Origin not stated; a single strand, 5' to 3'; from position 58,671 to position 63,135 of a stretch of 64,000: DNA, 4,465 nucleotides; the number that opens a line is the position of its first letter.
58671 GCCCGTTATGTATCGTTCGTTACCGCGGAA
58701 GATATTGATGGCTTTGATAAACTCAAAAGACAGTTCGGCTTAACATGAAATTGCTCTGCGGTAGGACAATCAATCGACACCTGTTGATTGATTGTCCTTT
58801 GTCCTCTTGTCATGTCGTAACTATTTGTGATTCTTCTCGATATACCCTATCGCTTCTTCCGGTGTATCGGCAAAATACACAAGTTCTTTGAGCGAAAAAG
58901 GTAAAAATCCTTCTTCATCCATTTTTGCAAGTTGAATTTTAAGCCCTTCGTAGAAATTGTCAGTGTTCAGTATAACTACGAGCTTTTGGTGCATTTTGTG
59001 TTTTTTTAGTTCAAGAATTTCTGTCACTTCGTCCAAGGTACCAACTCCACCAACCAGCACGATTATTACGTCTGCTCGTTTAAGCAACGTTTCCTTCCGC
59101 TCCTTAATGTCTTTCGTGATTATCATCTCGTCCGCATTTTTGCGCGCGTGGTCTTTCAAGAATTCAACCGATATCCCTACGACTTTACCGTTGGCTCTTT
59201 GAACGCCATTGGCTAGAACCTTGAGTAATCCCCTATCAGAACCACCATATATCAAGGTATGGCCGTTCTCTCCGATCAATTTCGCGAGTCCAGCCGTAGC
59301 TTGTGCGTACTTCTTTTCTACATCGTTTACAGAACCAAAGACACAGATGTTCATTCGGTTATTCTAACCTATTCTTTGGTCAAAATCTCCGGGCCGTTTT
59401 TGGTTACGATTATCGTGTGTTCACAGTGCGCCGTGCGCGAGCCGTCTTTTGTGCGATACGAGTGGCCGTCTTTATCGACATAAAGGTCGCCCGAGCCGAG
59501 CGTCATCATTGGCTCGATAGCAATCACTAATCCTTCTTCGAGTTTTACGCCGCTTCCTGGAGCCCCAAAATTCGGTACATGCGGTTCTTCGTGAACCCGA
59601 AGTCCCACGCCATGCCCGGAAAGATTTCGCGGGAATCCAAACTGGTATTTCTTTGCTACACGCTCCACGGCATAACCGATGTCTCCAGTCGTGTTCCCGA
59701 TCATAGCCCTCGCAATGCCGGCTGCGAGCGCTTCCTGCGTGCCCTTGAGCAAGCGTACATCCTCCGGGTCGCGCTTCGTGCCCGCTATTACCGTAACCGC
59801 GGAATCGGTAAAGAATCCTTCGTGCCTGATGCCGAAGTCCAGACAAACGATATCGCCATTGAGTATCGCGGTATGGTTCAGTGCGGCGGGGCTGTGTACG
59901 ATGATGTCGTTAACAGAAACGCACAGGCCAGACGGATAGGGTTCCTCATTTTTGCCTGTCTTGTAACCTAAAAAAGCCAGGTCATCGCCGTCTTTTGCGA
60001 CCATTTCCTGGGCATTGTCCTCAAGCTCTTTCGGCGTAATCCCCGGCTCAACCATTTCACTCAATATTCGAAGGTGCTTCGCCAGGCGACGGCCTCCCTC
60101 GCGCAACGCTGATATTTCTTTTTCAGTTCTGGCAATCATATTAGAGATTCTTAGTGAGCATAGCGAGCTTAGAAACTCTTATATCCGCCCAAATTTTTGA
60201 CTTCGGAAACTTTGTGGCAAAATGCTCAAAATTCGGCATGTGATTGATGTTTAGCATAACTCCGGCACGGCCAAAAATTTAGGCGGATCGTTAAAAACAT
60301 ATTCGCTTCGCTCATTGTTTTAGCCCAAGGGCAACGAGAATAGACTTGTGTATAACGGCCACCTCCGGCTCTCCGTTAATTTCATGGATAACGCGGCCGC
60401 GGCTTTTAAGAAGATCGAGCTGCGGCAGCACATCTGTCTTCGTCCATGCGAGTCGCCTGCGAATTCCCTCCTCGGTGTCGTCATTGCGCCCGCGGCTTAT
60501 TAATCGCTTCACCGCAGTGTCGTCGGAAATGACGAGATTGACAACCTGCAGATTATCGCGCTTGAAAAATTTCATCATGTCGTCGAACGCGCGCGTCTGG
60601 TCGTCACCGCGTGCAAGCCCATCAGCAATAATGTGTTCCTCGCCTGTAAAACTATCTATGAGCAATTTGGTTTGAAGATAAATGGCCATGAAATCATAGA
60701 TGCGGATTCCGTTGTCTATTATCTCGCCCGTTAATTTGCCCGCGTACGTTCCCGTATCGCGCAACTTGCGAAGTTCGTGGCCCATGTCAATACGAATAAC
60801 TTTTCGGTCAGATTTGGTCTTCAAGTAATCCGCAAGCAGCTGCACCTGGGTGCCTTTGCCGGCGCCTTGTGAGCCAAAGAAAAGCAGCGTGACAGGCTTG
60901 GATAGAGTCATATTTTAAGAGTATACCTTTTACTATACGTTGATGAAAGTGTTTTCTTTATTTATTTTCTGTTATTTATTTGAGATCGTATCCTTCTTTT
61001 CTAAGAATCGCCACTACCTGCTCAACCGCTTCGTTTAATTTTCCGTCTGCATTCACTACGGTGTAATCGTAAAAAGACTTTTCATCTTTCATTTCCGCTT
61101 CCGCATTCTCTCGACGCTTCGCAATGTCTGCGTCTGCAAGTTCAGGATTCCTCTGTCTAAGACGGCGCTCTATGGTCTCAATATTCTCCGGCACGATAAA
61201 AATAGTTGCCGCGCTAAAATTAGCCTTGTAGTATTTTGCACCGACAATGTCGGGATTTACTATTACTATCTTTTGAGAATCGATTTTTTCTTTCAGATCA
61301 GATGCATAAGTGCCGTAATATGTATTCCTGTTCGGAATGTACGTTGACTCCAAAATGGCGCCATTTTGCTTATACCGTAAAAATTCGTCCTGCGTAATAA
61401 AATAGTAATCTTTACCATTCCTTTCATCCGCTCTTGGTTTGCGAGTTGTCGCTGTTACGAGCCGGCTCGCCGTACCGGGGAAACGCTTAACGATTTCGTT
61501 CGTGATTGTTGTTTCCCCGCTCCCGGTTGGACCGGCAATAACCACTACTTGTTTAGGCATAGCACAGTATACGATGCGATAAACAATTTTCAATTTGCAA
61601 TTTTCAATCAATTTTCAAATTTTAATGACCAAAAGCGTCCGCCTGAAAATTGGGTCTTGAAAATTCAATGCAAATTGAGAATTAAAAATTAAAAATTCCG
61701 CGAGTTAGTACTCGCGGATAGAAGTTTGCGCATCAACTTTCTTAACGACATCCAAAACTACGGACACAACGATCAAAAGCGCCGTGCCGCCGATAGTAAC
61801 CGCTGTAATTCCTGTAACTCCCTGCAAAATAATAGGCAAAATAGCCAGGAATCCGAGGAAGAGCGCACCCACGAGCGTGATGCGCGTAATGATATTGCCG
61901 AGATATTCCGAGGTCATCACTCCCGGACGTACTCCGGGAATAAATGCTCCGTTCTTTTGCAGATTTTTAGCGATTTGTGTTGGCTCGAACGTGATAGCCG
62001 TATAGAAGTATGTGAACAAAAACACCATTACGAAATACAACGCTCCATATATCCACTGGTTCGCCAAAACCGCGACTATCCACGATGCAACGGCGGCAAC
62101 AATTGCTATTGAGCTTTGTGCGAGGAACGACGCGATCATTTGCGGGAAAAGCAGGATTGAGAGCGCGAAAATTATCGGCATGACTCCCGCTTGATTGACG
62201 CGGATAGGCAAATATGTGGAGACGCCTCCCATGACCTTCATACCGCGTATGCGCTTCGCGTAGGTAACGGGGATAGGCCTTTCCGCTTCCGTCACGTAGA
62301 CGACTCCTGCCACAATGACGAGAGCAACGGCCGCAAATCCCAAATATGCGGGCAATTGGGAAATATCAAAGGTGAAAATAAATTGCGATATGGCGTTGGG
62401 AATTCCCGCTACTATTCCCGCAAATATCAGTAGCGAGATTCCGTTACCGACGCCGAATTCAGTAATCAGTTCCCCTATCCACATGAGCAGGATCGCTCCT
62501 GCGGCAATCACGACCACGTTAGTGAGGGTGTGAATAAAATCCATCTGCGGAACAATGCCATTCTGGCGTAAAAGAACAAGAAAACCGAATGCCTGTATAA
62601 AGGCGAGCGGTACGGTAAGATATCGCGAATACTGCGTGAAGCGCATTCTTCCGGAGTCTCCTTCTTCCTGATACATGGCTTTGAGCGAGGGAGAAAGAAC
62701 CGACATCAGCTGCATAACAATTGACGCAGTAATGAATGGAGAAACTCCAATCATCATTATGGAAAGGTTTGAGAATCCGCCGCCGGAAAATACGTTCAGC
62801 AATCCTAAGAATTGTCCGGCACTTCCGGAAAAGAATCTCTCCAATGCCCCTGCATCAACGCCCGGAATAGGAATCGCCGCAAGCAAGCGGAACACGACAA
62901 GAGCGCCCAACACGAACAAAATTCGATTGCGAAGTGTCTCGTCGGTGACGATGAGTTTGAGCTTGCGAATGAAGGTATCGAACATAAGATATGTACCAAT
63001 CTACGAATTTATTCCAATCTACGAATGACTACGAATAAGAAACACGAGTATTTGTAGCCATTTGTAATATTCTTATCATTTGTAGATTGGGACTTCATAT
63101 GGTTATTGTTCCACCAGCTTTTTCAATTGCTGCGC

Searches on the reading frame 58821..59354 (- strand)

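Call 56: search_protein_families(library=pfam, proteins=[window:58821-59354:-])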
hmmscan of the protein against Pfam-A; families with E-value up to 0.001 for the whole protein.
window:58821-59354:- (177 aa): 2 families
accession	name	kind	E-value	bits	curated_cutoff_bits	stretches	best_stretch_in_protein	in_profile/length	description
PF03641.19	Lysine_decarbox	-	4.8e-30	104.9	27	1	45-170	2-129/131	Possible lysine decarboxylase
PF18306.6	LDcluster4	-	2.4e-18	66.6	26.3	1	1-119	2-119/151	SLOG cluster4 family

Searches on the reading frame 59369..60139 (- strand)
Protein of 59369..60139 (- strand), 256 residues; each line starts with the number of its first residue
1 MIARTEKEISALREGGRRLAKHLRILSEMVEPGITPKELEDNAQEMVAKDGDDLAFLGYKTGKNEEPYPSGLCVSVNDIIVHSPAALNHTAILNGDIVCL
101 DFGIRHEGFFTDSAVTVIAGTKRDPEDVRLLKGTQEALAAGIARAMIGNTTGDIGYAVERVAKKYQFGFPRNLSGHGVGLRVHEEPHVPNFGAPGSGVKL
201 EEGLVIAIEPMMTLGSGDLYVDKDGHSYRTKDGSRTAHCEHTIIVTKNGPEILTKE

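Call 56: search_protein_families(library=pfam, proteins=[window:59369-60139:-])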
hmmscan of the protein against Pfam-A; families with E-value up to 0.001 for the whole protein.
window:59369-60139:- (256 aa): 1 family
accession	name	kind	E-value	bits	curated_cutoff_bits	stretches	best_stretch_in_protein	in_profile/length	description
PF00557.29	Peptidase_M24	-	2.8e-37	129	23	1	11-247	2-208/208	Metallopeptidase family M24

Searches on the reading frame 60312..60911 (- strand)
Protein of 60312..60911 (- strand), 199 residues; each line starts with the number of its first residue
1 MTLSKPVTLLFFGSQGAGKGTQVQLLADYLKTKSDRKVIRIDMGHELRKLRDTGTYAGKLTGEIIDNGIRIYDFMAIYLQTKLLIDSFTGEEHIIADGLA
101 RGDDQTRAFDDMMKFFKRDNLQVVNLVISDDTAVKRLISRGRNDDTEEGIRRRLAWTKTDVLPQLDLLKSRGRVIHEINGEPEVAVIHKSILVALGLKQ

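Call 56: search_protein_families(library=pfam, proteins=[window:60312-60911:-])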
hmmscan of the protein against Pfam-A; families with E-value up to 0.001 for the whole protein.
window:60312-60911:- (199 aa): 3 families
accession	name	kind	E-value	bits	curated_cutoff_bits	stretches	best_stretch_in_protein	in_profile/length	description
PF00406.28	ADK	-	2e-16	60.9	26.8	1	12-171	2-149/151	Adenylate kinase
PF13207.12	AAA_17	-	1.2e-08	35.8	27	1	13-151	2-136/136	AAA domain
PF06414.18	Zeta_toxin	-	0.0007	19.5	22.3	0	4-43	14-51/199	Zeta toxin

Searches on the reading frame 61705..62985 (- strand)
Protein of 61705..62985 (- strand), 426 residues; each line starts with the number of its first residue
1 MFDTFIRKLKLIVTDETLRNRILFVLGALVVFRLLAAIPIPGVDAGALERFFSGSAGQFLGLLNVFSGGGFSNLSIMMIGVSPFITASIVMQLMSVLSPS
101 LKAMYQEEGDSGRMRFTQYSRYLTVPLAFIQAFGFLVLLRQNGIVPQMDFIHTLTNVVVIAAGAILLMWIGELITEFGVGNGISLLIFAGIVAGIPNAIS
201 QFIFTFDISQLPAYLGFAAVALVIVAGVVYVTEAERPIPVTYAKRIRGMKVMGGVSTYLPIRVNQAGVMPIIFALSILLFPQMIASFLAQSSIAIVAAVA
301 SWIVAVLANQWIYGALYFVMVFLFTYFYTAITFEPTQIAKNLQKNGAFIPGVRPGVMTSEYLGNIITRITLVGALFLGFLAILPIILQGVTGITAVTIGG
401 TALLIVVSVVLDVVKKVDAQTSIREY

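Call 56: search_protein_families(library=pfam, proteins=[window:61705-62985:-])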
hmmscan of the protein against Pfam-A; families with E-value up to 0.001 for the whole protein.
window:61705-62985:- (426 aa): 1 family
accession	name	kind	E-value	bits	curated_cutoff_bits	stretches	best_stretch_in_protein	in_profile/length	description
PF00344.25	SecY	-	2.1e-101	339.8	32.2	1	75-414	1-306/306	SecY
